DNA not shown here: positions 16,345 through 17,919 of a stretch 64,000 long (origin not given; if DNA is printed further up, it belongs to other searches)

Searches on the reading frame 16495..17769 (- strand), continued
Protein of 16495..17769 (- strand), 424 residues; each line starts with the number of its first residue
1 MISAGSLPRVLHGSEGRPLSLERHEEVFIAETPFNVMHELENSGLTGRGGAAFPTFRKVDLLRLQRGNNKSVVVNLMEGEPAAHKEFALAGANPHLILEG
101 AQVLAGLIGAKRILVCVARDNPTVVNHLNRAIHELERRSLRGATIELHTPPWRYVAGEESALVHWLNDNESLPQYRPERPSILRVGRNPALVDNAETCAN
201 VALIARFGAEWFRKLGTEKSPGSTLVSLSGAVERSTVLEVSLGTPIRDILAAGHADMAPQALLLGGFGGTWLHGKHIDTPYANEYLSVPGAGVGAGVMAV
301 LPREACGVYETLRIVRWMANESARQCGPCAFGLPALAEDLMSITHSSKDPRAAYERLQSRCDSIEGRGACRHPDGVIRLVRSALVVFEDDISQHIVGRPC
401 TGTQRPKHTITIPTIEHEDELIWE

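Call 56: get_annotated_region(hit=H16, flank=5000)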
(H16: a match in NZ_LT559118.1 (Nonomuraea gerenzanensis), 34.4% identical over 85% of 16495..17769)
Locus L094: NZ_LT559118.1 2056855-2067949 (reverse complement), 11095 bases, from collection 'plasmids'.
description: Nonomuraea gerenzanensis isolate nono1 plasmid I, complete sequence
organism: Nonomuraea gerenzanensis (NCBI taxid 93944)
taxonomy: Bacteria; Actinomycetota; Actinomycetes; Streptosporangiales; Streptosporangiaceae; Nonomuraea; Nonomuraea gerenzanensis
host: -; source: -; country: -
typing (MOB-suite, as given by PLSDB): non-mobilizable
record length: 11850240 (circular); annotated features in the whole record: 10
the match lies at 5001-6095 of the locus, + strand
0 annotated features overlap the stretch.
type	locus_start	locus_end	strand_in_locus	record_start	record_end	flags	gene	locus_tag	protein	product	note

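Call 57: get_annotated_region(hit=H24, flank=5000)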
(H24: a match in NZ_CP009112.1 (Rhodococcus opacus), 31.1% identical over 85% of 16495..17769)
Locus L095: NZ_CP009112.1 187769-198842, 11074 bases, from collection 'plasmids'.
description: Rhodococcus opacus strain 1CP plasmid pR1CP1, complete sequence
organism: Rhodococcus opacus (NCBI taxid 37919)
taxonomy: Bacteria; Actinomycetota; Actinomycetes; Mycobacteriales; Nocardiaceae; Rhodococcus; Rhodococcus opacus
host: -; source: soil sample, Enrichment culture with 4-chlorophenol and 2,4-dichlorophenol; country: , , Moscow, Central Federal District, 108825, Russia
typing (MOB-suite, as given by PLSDB): mobilizable; relaxase MOBP
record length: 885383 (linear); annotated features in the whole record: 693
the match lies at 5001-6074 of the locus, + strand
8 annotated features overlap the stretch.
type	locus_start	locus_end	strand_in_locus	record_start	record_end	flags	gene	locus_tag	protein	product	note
CDS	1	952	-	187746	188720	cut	-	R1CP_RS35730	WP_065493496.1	thiamine pyrophosphate-dependent dehydrogenase E1 component subunit alpha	-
CDS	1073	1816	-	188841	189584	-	-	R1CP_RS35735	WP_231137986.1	helix-turn-helix domain-containing protein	GO:0006355 - regulation of DNA-templated transcription [Evidence IEA]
CDS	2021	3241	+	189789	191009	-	-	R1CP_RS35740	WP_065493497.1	aromatic ring-hydroxylating dioxygenase subunit alpha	-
CDS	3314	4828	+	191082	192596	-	-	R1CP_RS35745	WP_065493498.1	cytosine permease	GO:0055085 - transmembrane transport [Evidence IEA]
CDS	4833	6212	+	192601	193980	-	-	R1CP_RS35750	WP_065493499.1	NADH-ubiquinone oxidoreductase-F iron-sulfur binding region domain-containing protein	-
CDS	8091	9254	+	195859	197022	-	-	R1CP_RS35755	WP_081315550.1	LLM class flavin-dependent oxidoreductase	-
CDS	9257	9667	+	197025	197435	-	tpdB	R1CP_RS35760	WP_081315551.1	tetramethylpyrazine oxygenase system oxygenase component subunit beta TpdB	-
CDS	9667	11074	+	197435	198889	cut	-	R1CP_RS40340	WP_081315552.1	amidase family protein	-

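Call 64: find_related_loci(query=A4, collection=metagenome_contigs, flank=5000)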
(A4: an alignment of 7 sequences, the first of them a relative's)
Query A4 (421 aa) in metagenome_contigs; peptide patterns used: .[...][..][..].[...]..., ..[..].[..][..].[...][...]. (x = any residue, [..] = any of these).
600 stretches matched a pattern (row limit reached: there are more); 473 encode a relative of the query (tblastn E <= 1e-3); the best 80 are kept; 80 distinct loci.
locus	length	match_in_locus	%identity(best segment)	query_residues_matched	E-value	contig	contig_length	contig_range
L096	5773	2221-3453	84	10-420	0e+0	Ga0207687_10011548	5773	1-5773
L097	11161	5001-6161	62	14-403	7e-148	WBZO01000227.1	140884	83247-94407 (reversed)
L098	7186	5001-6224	58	3-409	5e-142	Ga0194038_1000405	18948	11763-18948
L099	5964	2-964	57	82-403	1e-112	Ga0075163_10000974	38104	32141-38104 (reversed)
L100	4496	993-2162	52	11-400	2e-109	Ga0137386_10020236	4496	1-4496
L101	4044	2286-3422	50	23-400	6e-105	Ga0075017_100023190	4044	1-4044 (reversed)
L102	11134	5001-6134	50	25-401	5e-103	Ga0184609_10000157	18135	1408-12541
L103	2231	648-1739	50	26-400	4e-106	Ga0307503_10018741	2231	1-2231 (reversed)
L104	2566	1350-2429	52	33-400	7e-105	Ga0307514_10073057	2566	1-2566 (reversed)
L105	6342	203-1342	49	14-400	5e-100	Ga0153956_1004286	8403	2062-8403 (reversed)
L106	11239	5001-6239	47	2-400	3e-100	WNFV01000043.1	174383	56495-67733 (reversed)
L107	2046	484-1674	48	14-402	3e-105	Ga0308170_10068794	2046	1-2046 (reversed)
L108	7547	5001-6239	47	23-419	6e-100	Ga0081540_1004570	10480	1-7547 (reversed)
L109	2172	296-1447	49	15-404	4e-104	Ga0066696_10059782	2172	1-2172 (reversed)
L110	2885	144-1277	51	23-400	3e-101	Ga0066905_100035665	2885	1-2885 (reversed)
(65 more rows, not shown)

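Call 74: search_protein_families(library=pfam, proteins=[L087:4210-4920:+, L086:8518-8994:+, L087:1625-3040:+, L087:3079-4182:+], max_evalue=1)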
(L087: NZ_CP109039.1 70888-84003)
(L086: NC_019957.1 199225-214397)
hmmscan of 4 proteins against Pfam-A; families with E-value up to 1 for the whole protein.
L087:4210-4920:+ (236 aa): 0 families

L086:8518-8994:+ (158 aa): 5 families
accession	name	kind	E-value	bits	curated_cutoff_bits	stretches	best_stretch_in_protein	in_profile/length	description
PF09990.14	DUF2231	-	4e-11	43.6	26.4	1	6-155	1-138/139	Predicted membrane protein (DUF2231)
PF11143.13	DUF2919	-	0.047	14.5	27.2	1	90-153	59-123/146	Protein of unknown function (DUF2919)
PF09925.14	DUF2157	-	0.075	13.2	32.4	0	91-146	71-125/146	Predicted membrane protein (DUF2157)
PF04932.20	Wzy_C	-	0.16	12.2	31.7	0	25-69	22-69/149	O-Antigen ligase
PF04881.20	Adeno_GP19K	-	0.29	11.5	27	1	24-73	76-125/133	Adenovirus GP19K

L087:1625-3040:+ (471 aa): 1 family
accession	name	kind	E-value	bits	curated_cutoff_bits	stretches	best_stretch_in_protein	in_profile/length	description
PF09362.15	DUF1996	-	2.5e-26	93.6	27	1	227-449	3-235/237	Domain of unknown function (DUF1996)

L087:3079-4182:+ (367 aa): 1 family
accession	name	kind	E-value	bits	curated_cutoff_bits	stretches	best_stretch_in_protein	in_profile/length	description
PF03640.20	Lipoprotein_15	-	4.4e-43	145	24.4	4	142-182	2-45/47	Secreted repeat of unknown function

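Call 77: search_protein_families(library=pfam, alignment_id=A5, max_evalue=0.00001)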
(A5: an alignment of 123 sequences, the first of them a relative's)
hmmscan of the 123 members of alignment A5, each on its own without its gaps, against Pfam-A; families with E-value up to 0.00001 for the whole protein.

A. member 1, L098:6205-6561:- (118 aa): 1 family
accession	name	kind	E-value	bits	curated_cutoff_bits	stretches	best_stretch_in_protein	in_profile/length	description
PF13522.11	GATase_6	-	1.9e-06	28.3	27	1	33-65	1-33/130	Glutamine amidotransferase domain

B. families by the number of members that match (of 123 scanned): 126 families (the first 25 are shown)
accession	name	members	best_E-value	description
PF07690.21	MFS_1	9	9.6e-57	Major Facilitator Superfamily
PF00083.30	Sugar_tr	4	4.7e-08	Sugar (and other) transporter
PF00582.32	Usp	3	1.4e-34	Universal stress protein family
PF05726.19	Pirin_C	3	1.9e-29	Pirin C-terminal cupin domain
PF05977.19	MFS_3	3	1.5e-08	Transmembrane secretion effector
PF16363.11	GDP_Man_Dehyd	2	6.7e-135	GDP-mannose 4,6 dehydratase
PF00478.31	IMPDH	2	8.5e-82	IMP dehydrogenase / GMP reductase domain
PF01370.27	Epimerase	2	4.4e-68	NAD dependent epimerase/dehydratase family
PF00106.31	adh_short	2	7.4e-50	short chain dehydrogenase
PF13561.12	adh_short_C2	2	2.4e-34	Enoyl-(Acyl carrier protein) reductase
PF02678.22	Pirin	2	9.5e-31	Pirin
PF00571.33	CBS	2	4.7e-29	CBS domain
PF13191.12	AAA_16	2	2.7e-17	AAA ATPase domain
PF00535.33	Glycos_transf_2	2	5.9e-16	Glycosyl transferase family 2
PF04138.20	GtrA_DPMS_TM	2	3.5e-13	GtrA/DPMS, transmembrane domain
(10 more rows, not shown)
